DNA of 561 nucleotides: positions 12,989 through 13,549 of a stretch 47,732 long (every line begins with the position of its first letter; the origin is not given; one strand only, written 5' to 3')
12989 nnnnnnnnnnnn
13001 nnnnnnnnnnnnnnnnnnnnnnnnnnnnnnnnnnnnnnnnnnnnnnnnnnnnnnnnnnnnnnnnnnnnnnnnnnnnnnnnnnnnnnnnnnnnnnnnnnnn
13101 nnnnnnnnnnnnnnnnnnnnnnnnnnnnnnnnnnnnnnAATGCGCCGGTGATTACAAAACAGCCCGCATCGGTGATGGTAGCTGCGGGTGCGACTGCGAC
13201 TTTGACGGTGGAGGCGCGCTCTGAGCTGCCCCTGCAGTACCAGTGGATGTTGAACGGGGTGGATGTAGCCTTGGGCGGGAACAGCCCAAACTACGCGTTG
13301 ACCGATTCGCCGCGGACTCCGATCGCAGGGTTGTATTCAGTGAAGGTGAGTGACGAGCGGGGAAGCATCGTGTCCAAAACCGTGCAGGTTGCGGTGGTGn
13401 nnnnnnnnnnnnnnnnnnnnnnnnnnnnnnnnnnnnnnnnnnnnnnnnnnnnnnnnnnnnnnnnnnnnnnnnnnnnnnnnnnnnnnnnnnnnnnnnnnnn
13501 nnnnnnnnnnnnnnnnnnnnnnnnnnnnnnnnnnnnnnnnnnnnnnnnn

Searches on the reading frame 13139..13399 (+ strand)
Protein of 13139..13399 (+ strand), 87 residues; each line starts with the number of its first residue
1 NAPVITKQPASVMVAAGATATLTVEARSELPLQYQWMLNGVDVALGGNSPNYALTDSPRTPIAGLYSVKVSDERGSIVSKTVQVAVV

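Call 35: find_homologous_proteins(query=A3, max_evalue=0.001)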
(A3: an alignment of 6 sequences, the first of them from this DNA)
Query A3 (6 sequences) (87 aa, profile of the alignment): 5 proteins with E <= 0.001 among 507 candidates.
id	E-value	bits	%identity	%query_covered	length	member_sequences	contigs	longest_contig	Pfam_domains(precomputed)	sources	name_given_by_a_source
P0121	1.6e-14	71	100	86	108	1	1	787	-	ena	-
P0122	7.1e-6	43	36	85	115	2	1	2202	PF13895.13,PF13927.13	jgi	jgi:hypothetical protein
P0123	3.5e-5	41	34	87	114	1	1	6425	PF13573.13,PF13927.13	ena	-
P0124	3.8e-5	41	46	68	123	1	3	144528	PF07679.23,PF13927.13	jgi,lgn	jgi:hypothetical protein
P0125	1.9e-4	39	38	93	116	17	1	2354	PF07679.23,PF13895.13,PF13927.13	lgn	-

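Call 71: search_protein_families(library=pfam, proteins=[window:13139-13399:+], max_evalue=1)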
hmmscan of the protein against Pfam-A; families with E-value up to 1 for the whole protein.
seq(87 aa): 8 families
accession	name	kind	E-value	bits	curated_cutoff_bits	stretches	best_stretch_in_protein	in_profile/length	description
PF13927.12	Ig_3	-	1.1e-06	29.5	30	1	3-52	2-57/78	Immunoglobulin domain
PF13895.12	Ig_2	-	2.2e-05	25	27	1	2-86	1-79/79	Immunoglobulin domain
PF06832.18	BiPBP_C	-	0.00034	20.9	26.8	1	18-82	31-88/90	Penicillin-Binding Protein C-terminus Family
PF07679.22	I-set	-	0.0013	19.2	23.7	1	3-44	1-42/90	Immunoglobulin I-set domain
PF00801.26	PKD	-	0.09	13.2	23.5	1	9-69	6-62/80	PKD domain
PF22352.2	K319L-like_PKD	-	0.11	13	27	1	30-86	27-84/84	K319L-like, PKD domain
PF17963.7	Big_9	-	0.12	13.7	23.6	1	2-84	3-88/89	Bacterial Ig domain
PF07686.23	V-set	-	0.16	12.6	26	1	8-39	2-36/109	Immunoglobulin V-set domain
